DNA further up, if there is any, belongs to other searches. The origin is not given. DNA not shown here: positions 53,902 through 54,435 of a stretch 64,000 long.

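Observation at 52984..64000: Operon-like array of four co-oriented coiled-coil proteins sharing a novel beta-rich domain: one small membrane-anchored member plus three giant secreted paralogs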

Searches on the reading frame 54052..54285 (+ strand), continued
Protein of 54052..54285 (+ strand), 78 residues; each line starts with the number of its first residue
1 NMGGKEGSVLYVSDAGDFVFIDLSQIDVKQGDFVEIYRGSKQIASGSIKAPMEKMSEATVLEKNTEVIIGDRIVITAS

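Call 97: list_cluster_members(proteins=[P0010, P0031, P0139, P0023, P0026, P0030, P0022, P0028, P0047, P0021])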
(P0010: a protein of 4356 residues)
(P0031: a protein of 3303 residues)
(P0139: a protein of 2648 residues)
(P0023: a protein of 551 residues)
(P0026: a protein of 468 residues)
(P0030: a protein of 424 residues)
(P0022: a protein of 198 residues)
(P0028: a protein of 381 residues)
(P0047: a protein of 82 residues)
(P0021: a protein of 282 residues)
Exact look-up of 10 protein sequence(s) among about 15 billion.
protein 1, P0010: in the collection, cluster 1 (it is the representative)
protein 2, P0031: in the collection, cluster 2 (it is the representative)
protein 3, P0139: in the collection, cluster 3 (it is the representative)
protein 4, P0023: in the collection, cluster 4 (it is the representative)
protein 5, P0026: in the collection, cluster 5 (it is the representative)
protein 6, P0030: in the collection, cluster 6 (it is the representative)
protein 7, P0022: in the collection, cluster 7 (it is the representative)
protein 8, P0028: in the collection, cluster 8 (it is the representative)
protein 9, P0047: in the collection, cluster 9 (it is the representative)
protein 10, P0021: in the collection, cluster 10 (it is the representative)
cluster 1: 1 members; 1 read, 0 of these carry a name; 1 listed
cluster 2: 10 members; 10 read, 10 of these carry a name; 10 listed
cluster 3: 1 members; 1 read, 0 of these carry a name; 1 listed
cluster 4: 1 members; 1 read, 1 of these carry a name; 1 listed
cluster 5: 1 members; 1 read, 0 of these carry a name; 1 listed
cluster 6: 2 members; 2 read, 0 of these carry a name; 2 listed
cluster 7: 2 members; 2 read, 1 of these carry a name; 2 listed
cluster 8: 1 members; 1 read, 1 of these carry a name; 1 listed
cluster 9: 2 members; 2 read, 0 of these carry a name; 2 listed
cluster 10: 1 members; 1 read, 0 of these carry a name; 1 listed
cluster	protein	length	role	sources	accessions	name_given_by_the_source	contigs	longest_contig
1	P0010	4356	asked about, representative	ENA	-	-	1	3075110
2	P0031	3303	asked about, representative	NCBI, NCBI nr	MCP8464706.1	Ig-like domain-containing protein [Pseudomonas sp. ZM23] | Ig-like domain-containing protein [Pseudomonas triclosanedens]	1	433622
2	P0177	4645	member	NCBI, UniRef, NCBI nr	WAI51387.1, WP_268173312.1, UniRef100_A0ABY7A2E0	beta strand repeat-containing protein [Pseudomonas triclosanedens] | Ig-like domain-containing protein n=2 Tax=Pseudomonas triclosanedens TaxID=2961893 ... | Ig-like domain-containing protein [Pseudomonas triclosanedens]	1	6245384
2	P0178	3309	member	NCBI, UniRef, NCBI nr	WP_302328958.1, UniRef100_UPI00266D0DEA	beta strand repeat-containing protein [Pseudomonas triclosanedens] | beta strand repeat-containing protein n=1 Tax=Pseudomonas triclosanedens TaxID=2961893 ... | Ig-like domain-containing protein [Pseudomonas triclosanedens]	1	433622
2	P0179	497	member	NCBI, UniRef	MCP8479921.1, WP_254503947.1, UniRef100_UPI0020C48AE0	Ig-like domain-containing protein, partial [Pseudomonas sp. ZM24] | beta strand repeat-containing protein n=1 Tax=Pseudomonas triclosanedens TaxID=2961893 ...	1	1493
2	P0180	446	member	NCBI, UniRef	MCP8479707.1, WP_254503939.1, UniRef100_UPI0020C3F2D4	Ig-like domain-containing protein, partial [Pseudomonas sp. ZM24] | Ig-like domain-containing protein n=2 Tax=Pseudomonas triclosanedens TaxID=2961893 ...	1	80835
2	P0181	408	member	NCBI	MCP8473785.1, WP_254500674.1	Ig-like domain-containing protein, partial [Pseudomonas triclosanedens]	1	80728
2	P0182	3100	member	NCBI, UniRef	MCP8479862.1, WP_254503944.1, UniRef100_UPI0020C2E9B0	Ig-like domain-containing protein, partial [Pseudomonas sp. ZM24] | beta strand repeat-containing protein n=1 Tax=Pseudomonas triclosanedens TaxID=2961893 ...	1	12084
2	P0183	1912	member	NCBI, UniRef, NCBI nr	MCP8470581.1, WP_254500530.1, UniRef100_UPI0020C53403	beta strand repeat-containing protein [Pseudomonas triclosanedens] | beta strand repeat-containing protein n=1 Tax=Pseudomonas triclosanedens TaxID=2961893 ... | Ig-like domain-containing protein [Pseudomonas triclosanedens]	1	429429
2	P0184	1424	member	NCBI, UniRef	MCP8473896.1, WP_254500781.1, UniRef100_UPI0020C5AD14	beta strand repeat-containing protein, partial [Pseudomonas triclosanedens] | beta strand repeat-containing protein n=1 Tax=Pseudomonas triclosanedens TaxID=2961893 ...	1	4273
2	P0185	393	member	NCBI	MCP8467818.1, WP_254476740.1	Ig-like domain-containing protein, partial [Pseudomonas sp. ZM23]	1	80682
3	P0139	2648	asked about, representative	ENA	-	-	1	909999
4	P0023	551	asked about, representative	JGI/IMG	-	chromosome segregation ATPase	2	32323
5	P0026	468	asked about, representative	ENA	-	-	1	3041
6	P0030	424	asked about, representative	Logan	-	-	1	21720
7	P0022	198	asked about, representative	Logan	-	-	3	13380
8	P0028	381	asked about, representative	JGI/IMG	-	hypothetical protein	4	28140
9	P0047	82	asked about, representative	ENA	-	-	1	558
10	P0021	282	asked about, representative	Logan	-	-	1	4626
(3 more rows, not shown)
